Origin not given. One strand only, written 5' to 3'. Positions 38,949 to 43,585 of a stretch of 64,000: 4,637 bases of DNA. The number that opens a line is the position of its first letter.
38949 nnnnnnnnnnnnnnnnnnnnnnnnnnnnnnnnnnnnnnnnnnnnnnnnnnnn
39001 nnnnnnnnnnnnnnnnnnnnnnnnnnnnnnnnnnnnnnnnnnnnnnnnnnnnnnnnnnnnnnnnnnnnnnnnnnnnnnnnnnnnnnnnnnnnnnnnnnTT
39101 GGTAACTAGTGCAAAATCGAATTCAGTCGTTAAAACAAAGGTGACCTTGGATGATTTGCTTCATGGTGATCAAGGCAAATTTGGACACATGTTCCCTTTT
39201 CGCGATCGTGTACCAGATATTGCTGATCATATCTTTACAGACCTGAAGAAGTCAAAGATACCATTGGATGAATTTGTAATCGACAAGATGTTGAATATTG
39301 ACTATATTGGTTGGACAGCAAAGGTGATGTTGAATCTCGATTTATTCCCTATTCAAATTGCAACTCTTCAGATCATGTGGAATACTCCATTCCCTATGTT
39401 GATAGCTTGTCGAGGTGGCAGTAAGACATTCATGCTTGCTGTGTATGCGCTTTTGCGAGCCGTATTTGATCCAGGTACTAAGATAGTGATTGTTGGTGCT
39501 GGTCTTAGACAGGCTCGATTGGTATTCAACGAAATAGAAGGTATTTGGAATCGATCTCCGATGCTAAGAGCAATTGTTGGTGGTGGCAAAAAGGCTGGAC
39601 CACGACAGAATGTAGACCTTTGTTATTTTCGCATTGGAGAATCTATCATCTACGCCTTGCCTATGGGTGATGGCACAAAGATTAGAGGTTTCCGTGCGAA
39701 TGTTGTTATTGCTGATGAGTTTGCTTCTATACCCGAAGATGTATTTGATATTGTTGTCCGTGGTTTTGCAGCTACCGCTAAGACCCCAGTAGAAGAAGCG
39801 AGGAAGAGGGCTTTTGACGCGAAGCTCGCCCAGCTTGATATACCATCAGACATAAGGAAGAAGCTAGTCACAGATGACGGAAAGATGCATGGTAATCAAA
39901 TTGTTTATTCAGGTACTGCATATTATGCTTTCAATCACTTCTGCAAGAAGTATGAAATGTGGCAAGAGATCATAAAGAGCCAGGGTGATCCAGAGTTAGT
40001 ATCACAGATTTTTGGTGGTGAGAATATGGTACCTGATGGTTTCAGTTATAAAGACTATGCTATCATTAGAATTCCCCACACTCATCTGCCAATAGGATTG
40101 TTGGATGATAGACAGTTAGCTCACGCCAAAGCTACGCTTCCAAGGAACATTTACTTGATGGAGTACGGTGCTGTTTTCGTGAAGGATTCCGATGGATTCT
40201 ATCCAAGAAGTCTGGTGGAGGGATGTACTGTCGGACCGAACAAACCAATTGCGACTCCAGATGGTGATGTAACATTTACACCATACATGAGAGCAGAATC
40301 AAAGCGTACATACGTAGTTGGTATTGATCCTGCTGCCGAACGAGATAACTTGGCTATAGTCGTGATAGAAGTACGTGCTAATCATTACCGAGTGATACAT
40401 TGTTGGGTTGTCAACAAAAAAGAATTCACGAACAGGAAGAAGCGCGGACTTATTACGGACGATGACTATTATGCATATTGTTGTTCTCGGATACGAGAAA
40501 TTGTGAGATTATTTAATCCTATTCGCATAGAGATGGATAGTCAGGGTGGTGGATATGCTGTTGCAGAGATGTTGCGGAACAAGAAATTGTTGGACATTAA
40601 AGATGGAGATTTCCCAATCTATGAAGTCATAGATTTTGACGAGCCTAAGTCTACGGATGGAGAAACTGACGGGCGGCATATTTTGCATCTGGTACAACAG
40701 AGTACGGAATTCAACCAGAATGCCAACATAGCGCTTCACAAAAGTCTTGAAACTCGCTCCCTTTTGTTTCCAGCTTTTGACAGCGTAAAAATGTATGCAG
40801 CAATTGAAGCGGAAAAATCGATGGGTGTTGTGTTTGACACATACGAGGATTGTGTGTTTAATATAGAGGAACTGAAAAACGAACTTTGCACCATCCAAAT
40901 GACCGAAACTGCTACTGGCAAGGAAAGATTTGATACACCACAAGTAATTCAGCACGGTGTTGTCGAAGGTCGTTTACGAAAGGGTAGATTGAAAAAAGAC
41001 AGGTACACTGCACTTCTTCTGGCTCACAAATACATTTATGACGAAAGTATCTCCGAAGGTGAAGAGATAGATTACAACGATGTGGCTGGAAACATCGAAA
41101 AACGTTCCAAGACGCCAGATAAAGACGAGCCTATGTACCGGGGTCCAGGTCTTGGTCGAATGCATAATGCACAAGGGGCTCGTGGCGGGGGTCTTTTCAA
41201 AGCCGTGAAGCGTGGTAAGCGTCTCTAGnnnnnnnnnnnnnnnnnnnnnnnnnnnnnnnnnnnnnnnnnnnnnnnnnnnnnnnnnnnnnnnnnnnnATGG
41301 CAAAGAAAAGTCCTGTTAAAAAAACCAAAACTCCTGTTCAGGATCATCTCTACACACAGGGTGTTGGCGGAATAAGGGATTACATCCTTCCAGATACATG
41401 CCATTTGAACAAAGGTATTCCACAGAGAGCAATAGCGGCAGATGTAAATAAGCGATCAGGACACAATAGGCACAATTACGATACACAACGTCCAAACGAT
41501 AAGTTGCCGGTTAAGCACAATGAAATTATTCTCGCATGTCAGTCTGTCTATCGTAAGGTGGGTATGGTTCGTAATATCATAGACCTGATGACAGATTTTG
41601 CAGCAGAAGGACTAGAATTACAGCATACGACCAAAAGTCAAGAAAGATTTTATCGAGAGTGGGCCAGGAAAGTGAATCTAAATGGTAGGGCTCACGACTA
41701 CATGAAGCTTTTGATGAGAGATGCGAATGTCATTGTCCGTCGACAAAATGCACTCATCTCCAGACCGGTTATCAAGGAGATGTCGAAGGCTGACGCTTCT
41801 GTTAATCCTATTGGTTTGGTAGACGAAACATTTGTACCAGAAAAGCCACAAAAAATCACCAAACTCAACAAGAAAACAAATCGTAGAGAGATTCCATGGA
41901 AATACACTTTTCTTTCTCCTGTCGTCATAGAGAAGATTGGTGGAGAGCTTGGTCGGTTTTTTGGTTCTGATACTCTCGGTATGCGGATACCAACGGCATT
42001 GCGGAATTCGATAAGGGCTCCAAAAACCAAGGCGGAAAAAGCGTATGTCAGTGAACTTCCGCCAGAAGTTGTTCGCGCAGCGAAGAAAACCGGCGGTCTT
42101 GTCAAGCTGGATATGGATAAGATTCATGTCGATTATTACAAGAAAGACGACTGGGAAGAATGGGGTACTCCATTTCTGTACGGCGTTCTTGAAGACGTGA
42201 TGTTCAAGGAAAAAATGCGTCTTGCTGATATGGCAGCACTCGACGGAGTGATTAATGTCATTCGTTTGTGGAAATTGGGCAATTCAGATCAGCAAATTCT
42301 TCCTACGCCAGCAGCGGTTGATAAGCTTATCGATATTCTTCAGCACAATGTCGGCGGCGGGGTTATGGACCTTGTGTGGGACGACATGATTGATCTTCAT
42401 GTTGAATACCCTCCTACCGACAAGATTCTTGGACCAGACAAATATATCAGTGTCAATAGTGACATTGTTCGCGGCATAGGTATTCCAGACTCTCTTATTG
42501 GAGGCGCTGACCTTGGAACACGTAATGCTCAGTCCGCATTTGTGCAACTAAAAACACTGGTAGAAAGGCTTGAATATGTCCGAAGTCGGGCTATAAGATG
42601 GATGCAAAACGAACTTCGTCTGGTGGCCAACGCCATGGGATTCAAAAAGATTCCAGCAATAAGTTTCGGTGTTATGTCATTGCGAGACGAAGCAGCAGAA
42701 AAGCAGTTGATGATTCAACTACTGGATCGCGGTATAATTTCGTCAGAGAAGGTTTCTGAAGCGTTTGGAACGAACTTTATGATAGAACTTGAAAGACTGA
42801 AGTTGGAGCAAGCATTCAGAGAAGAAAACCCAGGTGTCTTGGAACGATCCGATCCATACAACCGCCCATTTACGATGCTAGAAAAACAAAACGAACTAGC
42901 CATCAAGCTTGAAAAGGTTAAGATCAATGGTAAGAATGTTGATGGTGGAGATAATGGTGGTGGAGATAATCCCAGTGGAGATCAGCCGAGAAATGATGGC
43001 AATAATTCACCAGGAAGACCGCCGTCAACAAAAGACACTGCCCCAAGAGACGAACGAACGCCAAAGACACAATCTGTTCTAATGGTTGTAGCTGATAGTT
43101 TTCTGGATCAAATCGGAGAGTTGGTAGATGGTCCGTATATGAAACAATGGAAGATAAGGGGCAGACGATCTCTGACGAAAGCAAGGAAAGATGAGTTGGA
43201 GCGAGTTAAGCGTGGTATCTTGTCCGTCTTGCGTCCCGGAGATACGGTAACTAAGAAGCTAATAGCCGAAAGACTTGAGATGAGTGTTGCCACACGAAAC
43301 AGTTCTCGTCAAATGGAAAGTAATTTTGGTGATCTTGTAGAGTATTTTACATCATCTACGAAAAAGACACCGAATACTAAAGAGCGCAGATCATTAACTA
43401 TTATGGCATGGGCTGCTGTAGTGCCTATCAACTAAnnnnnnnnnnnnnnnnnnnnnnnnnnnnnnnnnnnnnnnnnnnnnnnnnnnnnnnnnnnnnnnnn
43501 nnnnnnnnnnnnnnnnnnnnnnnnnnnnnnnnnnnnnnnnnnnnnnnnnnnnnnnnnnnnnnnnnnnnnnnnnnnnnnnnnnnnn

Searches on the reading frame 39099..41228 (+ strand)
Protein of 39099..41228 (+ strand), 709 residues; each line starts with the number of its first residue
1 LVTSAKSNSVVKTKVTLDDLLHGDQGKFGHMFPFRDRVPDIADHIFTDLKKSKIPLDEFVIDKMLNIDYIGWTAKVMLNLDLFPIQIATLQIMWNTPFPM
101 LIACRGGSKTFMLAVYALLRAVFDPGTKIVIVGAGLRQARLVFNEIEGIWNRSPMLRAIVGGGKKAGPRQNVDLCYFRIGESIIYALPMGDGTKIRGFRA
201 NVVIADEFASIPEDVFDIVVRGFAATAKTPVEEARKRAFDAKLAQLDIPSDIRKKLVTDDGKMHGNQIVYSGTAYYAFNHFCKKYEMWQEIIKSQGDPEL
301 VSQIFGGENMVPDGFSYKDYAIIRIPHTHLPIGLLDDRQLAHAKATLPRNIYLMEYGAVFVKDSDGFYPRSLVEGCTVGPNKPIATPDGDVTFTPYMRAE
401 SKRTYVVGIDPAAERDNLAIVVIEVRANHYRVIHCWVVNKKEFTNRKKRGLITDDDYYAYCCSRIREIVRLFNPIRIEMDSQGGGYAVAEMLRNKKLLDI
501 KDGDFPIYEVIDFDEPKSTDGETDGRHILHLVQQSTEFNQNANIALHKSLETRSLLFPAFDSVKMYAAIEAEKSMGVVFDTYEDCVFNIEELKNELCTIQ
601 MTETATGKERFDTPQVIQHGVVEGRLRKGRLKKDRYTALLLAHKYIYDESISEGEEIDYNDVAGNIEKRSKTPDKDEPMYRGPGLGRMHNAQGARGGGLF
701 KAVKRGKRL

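Call 3: search_protein_families(library=pfam, proteins=[window:39099-41228:+], max_evalue=0.01)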
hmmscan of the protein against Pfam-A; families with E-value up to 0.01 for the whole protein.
window:39099-41228:+ (709 aa): 3 families
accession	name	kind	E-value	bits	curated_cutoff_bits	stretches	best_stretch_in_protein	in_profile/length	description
PF03237.21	Terminase_6N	-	8.4e-06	26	22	1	109-229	10-126/215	Terminase large subunit, T4likevirus-type, N-terminal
PF17289.8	Terminase_6C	-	7.7e-05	23.2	22.6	0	407-443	1-39/155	Terminase RNaseH-like domain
PF03354.21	TerL_ATPase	-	0.004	17.3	23.7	1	104-225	29-149/178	Terminase large subunit, ATPase domain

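Call 4: search_protein_families(library=phrogs, proteins=[window:39099-41228:+], max_evalue=0.01)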
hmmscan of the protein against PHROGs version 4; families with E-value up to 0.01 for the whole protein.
window:39099-41228:+ (709 aa): 8 families
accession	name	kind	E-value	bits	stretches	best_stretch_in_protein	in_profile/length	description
phrog_2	-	head and packaging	4.6e-27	96.1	1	38-654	220-569/807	terminase large subunit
phrog_9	-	head and packaging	2.6e-13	50.7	2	102-222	229-344/812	terminase large subunit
phrog_38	-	head and packaging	1.2e-12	48.3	2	100-207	309-410/760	terminase large subunit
phrog_15503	-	unknown function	3.2e-10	40.8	1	79-242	68-219/245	-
phrog_7579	-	head and packaging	1.2e-06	29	1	99-217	20-128/239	terminase large subunit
phrog_5989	-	head and packaging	0.0003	21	1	78-155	138-215/347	terminase large subunit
phrog_17672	-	head and packaging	0.00039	20.5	1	73-209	41-181/395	terminase large subunit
phrog_5909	-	head and packaging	0.00058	20.1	1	344-493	52-184/285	terminase large subunit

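Call 25: search_dna_similar(query=window:39099-41228:+, collection=phages, mode=protein, max_rows=25)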
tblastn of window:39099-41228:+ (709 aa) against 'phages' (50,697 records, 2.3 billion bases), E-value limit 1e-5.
Records with a match: 63; places in all: 63; records where one place covers at least 80% of the query: 2.
Best place of each record, by identity: <60% 63.
By first word of the organism name: Bacillus 42; Clostridioides 6; Staphylococcus 4; Clostridium 3; Thomasclavelia 2; Mammaliicoccus 2; Microcystis 1; Peptoclostridium 1; Lysinibacillus 1; Bacteriophage 1.
By host as written in the record: Bacillus subtilis BEST7003 6; Bacillus subtilis subsp. subtilis str. 168 5; Bacillus megaterium Km Sp- 4; Bacillus anthracis ST-1 4; Bacillus megaterium Km 4; Bacillus cereus 4; Bacillus cereus ATCC 27348 4; Bacillus subtilis 4; and 18 more.
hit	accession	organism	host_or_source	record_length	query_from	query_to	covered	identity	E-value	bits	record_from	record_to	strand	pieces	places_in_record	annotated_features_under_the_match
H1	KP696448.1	Bacillus phage Stills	Bacillus megaterium Km Sp-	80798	77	662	83%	24.8%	2e-27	125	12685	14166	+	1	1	terminase large subunit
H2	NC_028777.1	Bacillus phage Stills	Bacillus megaterium Km Sp-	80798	77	662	83%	24.8%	2e-27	125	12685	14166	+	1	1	terminase large subunit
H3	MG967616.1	Bacillus phage v_B-Bak1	Bacillus anthracis ST-1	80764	77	560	68%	26.3%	2e-31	138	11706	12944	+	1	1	terminase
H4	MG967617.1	Bacillus phage v_B-Bak6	Bacillus anthracis ST-1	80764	77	560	68%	26.3%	2e-31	138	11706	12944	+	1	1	terminase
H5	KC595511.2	Bacillus phage Basilisk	Bacillus cereus BGSC 6E1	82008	77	560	68%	26.3%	2e-31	138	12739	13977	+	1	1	terminase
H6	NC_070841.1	Bacillus phage Basilisk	Bacillus cereus BGSC 6E1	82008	77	560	68%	26.3%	2e-31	138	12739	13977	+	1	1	terminase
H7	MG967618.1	Bacillus phage v_B-Bak10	Bacillus anthracis ST-1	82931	77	560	68%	26.3%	2e-31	138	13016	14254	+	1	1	terminase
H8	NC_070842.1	Bacillus phage v_B-Bak10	Bacillus anthracis ST-1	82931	77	560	68%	26.3%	2e-31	138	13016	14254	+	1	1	terminase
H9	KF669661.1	Bacillus phage Slash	Bacillus megaterium Km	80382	77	560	68%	25.6%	8e-28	126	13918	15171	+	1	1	terminase large subunit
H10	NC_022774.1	Bacillus phage Slash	Bacillus megaterium Km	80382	77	560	68%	25.6%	8e-28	126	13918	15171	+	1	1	terminase large subunit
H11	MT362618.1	Microcystis phage MaeS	Microcystis aeruginosa FACHB-942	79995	77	560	68%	25.4%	1e-27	126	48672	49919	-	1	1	hypothetical protein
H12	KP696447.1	Bacillus phage Stahl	Bacillus megaterium Km Sp-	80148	77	560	68%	25.4%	3e-26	121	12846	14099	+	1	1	terminase large subunit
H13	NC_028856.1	Bacillus phage Stahl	Bacillus megaterium Km Sp-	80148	77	560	68%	25.4%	3e-26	121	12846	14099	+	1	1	terminase large subunit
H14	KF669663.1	Bacillus phage Staley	Bacillus megaterium Km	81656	77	560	68%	25.4%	3e-26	121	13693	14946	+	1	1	terminase large subunit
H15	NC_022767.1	Bacillus phage Staley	Bacillus megaterium Km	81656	77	560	68%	25.4%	3e-26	121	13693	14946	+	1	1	terminase large subunit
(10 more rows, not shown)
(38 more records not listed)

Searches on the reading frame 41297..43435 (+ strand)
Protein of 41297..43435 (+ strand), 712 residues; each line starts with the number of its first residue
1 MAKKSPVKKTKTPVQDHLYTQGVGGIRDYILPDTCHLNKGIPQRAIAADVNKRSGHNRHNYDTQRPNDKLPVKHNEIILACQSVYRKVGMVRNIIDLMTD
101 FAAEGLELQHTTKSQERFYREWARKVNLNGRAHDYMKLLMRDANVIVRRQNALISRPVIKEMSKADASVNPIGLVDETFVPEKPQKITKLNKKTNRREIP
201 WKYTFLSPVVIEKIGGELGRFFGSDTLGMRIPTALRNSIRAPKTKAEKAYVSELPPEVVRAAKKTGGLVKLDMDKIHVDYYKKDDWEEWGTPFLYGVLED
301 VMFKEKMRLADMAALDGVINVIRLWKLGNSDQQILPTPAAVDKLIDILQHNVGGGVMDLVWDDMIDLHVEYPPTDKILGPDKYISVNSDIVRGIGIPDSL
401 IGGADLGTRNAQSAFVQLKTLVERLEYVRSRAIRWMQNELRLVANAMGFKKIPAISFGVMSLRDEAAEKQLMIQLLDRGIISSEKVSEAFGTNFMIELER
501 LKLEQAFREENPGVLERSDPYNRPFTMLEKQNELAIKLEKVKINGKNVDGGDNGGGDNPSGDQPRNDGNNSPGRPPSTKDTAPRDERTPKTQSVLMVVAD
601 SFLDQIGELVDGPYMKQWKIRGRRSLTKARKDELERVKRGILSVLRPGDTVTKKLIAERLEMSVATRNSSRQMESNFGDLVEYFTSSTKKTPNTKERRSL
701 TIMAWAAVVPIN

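Call 3: search_protein_families(library=pfam, proteins=[window:41297-43435:+], max_evalue=0.01)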
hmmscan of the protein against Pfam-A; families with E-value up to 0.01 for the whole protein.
window:41297-43435:+ (712 aa): 0 families

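Call 4: search_protein_families(library=phrogs, proteins=[window:41297-43435:+], max_evalue=0.01)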
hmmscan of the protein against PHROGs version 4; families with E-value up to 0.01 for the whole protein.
window:41297-43435:+ (712 aa): 2 families
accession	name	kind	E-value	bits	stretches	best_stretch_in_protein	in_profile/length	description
phrog_2739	-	head and packaging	4.6e-10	39.7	1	267-505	219-450/501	portal protein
phrog_2833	-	head and packaging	0.00015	21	0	452-503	498-550/874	portal protein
